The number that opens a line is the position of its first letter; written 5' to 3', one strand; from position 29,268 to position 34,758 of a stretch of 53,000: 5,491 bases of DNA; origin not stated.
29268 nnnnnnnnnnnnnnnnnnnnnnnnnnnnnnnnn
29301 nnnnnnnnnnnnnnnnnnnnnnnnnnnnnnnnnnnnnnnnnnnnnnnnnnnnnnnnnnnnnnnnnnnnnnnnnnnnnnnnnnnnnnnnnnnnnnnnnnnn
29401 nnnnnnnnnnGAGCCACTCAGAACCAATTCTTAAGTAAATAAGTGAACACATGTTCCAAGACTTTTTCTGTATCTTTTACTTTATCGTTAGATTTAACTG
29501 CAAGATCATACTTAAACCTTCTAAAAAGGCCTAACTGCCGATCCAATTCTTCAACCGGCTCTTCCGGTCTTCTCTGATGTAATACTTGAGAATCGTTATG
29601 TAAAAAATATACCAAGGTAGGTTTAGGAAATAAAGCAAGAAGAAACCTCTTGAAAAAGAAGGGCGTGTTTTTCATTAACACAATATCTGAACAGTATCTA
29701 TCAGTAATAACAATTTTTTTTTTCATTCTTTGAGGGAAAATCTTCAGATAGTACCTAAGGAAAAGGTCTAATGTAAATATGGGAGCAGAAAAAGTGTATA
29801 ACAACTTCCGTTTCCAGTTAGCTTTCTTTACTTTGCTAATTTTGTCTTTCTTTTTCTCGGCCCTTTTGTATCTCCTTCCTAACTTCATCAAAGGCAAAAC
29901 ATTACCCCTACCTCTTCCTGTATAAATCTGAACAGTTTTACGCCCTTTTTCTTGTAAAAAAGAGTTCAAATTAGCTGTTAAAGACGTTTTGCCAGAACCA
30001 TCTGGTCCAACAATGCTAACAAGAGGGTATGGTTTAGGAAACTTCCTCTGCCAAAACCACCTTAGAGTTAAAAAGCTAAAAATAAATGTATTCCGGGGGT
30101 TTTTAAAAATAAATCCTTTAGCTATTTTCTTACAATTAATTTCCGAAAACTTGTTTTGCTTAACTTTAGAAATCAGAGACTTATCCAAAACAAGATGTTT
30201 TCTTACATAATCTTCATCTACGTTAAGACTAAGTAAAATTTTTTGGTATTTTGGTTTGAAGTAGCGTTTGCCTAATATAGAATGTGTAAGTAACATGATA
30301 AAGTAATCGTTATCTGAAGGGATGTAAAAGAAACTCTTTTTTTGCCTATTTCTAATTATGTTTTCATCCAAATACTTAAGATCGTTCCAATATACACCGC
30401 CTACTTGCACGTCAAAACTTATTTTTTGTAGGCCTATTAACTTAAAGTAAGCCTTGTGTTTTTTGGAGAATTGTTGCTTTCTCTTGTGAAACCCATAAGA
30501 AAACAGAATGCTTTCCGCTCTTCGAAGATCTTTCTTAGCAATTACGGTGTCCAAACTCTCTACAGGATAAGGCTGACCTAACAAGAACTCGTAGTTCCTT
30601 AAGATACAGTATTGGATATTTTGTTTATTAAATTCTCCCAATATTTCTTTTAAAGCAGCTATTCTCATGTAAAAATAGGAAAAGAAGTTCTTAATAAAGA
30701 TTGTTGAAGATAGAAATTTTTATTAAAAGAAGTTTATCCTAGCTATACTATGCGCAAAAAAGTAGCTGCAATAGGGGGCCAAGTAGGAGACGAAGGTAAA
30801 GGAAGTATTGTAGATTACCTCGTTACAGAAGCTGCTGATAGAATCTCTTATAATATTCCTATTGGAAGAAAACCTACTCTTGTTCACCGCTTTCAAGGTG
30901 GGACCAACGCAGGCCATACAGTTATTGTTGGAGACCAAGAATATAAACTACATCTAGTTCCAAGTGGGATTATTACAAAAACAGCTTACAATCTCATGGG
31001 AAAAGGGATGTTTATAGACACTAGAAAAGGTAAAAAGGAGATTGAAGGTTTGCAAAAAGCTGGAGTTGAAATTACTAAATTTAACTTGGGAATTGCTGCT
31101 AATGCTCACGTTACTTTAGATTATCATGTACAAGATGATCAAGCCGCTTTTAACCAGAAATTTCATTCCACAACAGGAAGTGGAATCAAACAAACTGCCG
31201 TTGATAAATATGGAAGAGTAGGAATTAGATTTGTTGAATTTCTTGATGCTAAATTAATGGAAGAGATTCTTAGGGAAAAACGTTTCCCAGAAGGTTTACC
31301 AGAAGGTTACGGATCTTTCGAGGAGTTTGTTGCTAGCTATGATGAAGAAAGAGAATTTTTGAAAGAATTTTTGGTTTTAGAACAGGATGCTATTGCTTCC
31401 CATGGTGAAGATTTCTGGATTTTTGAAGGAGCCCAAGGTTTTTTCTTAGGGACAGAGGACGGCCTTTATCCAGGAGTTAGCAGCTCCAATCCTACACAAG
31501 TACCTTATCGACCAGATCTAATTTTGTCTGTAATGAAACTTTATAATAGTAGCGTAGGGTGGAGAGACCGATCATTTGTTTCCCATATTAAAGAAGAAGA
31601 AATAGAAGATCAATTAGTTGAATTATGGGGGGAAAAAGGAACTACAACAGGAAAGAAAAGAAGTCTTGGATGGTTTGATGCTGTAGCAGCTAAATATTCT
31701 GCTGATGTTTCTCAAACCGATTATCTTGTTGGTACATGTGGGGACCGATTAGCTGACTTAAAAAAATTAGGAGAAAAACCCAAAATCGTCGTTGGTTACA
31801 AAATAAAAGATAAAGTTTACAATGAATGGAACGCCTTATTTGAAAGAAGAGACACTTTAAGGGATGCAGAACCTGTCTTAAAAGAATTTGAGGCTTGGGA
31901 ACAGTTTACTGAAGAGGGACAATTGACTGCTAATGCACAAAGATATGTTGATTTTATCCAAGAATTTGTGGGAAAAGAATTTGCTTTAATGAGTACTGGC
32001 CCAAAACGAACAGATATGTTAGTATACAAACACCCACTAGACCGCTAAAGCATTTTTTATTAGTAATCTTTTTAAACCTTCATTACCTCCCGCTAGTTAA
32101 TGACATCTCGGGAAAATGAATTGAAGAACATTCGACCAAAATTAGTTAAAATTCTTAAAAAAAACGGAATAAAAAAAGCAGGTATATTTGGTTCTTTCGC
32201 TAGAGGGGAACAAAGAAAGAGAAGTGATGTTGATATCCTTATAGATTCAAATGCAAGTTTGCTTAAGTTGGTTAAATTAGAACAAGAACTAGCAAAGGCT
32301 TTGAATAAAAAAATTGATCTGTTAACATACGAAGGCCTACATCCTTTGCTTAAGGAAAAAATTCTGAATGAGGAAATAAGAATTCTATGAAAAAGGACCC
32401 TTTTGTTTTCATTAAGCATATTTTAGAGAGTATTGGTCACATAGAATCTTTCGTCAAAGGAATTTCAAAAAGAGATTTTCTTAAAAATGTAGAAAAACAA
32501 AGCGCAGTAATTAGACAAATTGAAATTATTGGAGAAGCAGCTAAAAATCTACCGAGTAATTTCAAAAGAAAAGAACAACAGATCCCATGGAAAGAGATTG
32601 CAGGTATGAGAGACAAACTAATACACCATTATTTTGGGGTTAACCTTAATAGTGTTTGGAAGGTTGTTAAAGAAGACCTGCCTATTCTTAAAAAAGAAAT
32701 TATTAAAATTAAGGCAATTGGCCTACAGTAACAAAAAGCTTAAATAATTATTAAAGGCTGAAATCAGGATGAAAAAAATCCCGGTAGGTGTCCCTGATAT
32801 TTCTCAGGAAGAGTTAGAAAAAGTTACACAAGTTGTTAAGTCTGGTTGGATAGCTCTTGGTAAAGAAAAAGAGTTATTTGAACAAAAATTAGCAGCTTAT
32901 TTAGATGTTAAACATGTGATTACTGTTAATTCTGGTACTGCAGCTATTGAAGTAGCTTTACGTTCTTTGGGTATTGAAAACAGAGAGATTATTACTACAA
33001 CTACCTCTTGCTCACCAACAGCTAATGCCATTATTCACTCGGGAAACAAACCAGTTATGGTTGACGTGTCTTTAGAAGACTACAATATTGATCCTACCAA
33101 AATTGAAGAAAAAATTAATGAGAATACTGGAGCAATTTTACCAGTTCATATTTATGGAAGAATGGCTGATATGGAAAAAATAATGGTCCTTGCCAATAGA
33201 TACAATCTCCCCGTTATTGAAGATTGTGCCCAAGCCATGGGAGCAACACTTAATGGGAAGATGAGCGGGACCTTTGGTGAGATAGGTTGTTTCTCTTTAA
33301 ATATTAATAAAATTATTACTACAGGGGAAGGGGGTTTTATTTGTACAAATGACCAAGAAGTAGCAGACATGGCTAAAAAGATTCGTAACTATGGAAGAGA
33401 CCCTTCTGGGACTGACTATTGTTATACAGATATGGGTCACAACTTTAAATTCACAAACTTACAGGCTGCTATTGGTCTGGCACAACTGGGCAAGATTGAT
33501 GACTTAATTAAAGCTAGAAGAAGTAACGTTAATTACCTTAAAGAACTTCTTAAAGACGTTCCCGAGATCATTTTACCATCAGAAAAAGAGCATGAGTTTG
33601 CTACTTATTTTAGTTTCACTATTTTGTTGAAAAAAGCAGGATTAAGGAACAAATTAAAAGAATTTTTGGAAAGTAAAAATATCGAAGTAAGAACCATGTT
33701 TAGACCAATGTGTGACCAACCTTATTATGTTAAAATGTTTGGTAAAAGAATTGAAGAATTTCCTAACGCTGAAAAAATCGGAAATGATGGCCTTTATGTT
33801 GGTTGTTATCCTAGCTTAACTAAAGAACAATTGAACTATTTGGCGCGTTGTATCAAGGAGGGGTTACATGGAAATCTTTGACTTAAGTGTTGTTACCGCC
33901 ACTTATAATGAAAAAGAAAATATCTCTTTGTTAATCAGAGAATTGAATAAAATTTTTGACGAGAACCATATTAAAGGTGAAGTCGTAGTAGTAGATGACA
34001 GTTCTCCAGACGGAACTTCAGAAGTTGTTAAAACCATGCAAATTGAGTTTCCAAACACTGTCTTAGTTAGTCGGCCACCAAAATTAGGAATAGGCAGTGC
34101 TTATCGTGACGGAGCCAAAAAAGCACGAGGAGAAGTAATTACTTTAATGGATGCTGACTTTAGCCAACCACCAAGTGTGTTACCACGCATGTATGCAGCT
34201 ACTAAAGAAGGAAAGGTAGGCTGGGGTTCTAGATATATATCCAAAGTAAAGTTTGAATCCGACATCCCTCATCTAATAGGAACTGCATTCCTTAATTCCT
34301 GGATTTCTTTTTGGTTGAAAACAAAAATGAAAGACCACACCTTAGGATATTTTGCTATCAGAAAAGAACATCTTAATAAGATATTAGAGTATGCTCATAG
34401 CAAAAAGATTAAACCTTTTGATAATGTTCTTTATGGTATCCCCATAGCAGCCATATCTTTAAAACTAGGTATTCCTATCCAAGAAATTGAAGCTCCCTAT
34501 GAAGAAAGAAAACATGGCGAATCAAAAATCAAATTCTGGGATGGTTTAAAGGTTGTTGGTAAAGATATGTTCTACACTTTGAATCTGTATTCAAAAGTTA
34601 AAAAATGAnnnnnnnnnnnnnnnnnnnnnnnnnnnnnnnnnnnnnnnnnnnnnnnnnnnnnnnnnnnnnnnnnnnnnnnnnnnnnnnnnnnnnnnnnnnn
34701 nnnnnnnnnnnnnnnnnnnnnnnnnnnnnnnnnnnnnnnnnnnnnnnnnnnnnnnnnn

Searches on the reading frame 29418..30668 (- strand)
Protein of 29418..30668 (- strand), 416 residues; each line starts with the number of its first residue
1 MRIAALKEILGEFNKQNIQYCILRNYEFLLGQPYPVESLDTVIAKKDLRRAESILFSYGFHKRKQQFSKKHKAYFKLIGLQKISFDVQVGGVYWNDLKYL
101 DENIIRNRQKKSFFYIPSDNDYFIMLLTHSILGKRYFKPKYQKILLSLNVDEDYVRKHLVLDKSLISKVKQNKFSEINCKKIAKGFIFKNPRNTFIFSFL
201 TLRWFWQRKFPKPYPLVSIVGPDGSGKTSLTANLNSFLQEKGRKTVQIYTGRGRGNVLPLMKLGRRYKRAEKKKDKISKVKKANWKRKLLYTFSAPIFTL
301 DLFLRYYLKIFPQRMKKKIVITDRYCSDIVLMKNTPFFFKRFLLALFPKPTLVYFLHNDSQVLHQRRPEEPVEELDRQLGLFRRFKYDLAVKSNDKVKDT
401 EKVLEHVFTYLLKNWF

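Call 9: search_protein_families(library=pfam, proteins=[window:29418-30668:-], max_evalue=0.001)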
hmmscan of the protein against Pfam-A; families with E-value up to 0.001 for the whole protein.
window:29418-30668:- (416 aa): 2 families
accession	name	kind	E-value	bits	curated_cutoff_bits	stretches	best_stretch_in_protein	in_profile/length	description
PF02223.23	Thymidylate_kin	-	6.3e-06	26.4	27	1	221-387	3-157/185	Thymidylate kinase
PF14907.12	NTP_transf_5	-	5.5e-05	23.3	31.2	1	4-130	58-191/249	Uncharacterised nucleotidyltransferase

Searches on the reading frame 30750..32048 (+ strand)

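Call 9: search_protein_families(library=pfam, proteins=[window:30750-32048:+], max_evalue=0.001)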
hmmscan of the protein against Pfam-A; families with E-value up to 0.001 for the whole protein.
window:30750-32048:+ (432 aa): 1 family
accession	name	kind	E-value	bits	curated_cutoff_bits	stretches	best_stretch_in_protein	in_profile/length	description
PF00709.27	Adenylsucc_synt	-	1.5e-79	268.1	27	1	8-423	3-415/416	Adenylosuccinate synthetase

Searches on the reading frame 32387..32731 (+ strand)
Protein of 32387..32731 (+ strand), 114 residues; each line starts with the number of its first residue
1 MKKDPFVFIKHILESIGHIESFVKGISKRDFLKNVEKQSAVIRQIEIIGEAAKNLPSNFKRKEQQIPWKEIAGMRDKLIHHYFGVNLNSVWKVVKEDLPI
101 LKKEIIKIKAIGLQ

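Call 25: search_protein_families(library=pfam, proteins=[window:32387-32731:+], max_evalue=0.00001)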
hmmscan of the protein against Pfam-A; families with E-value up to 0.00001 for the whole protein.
window:32387-32731:+ (114 aa): 1 family
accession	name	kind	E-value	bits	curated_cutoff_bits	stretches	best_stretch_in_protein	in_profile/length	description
PF01934.22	HepT-like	-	5.1e-30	104.1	23.5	1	12-108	1-120/120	Ribonuclease HepT-like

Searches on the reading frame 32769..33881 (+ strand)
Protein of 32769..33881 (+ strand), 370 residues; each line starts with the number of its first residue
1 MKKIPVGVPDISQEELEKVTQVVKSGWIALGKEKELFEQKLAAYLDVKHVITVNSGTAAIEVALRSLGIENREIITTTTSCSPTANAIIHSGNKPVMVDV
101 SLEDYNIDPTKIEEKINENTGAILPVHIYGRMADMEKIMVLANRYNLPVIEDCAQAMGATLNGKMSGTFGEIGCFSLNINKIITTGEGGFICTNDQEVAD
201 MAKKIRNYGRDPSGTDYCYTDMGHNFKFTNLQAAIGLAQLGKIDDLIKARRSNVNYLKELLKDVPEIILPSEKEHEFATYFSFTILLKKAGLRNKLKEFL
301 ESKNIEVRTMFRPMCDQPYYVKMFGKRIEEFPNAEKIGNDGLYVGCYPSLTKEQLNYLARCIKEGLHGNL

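Call 9: search_protein_families(library=pfam, proteins=[window:32769-33881:+], max_evalue=0.001)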
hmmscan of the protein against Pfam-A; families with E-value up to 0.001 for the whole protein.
window:32769-33881:+ (370 aa): 4 families
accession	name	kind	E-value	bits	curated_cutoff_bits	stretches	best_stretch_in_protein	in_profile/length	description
PF01041.23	DegT_DnrJ_EryC1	-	1.2e-111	373.9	19.8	1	10-362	2-359/360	DegT/DnrJ/EryC1/StrS aminotransferase family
PF00266.25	Aminotran_5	-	3.7e-07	29.9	21.5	0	38-158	49-181/371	Aminotransferase class-V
PF01053.26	Cys_Met_Meta_PP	-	7e-07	28.6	27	1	35-158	55-179/381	Cys/Met metabolism PLP-dependent enzyme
PF01212.27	Beta_elim_lyase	-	5.9e-06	26.2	27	1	37-257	37-226/288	Beta-eliminating lyase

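Call 28: search_protein_families(library=ncbifam, proteins=[window:32769-33881:+], max_evalue=0.00001)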
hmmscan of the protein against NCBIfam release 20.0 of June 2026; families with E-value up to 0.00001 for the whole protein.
window:32769-33881:+ (370 aa): 11 families
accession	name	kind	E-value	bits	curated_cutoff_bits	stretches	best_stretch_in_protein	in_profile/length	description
TIGR04181.1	NHT_00031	hypoth_equivalog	1.4e-81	274.2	420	1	4-330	1-345/359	LegC family aminotransferase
NF011936.0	PRK15407.1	equivalog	1.3e-78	264.7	423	2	4-211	37-253/440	lipopolysaccharide biosynthesis protein RfbH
TIGR03588.1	PseC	equivalog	2.3e-74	250.6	423.5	1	4-363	2-377/380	UDP-4-amino-4,6-dideoxy-N-acetyl-beta-L-altrosamine transaminase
NF008687.0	PRK11706.1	equivalog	2.2e-58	197.8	375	1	4-363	2-371/375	dTDP-4-amino-4,6-dideoxygalactose transaminase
NF008658.2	PRK11658.1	equivalog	1.2e-53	182.2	631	1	4-363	5-374/379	UDP-4-amino-4-deoxy-L-arabinose aminotransferase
TIGR04427.1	PLP_DesI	equivalog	3.4e-47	161.4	650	1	6-359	23-376/390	dTDP-4-dehydro-6-deoxyglucose aminotransferase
TIGR02379.1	ECA_wecE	subfamily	2.1e-45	155.1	434.85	1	4-345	2-358/376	dTDP-4-amino-4,6-dideoxy-D-glucose transaminase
TIGR01977.1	am_tr_V_EF2568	hypoth_equivalog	3.6e-07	29.5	377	1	43-198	58-218/376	cysteine desulfurase family protein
NF005816.0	PRK07682.1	equivalog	1.1e-06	27.6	620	1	48-153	91-203/390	aminotransferase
NF005817.0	PRK07683.1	equivalog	3.8e-06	25.9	575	1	43-123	85-165/387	aminotransferase A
TIGR01326.1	OAH_OAS_sulfhy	subfamily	6.1e-06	25.2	495.1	1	35-158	60-184/418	O-acetylhomoserine aminocarboxypropyltransferase/cysteine synthase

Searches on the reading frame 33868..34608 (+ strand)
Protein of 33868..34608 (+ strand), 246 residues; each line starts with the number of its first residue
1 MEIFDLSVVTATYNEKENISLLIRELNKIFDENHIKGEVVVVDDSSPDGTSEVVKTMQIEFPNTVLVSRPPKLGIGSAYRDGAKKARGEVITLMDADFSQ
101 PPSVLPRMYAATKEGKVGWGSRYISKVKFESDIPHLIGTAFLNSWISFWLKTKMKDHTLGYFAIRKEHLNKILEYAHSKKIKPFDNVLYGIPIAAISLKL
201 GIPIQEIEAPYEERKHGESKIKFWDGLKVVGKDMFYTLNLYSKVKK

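Call 9: search_protein_families(library=pfam, proteins=[window:33868-34608:+], max_evalue=0.001)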
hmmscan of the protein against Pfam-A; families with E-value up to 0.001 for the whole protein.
window:33868-34608:+ (246 aa): 3 families
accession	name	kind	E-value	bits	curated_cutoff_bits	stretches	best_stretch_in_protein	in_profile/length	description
PF00535.33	Glycos_transf_2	-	4.6e-24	85.7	23.3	1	7-172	1-167/168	Glycosyl transferase family 2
PF13641.12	Glyco_tranf_2_3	-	1.5e-06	28.8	27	1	6-112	3-111/230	Glycosyltransferase like family 2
PF10111.15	Glyco_tranf_2_2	-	8.4e-06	25.9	27.3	1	7-98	1-92/276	Glycosyltransferase like family 2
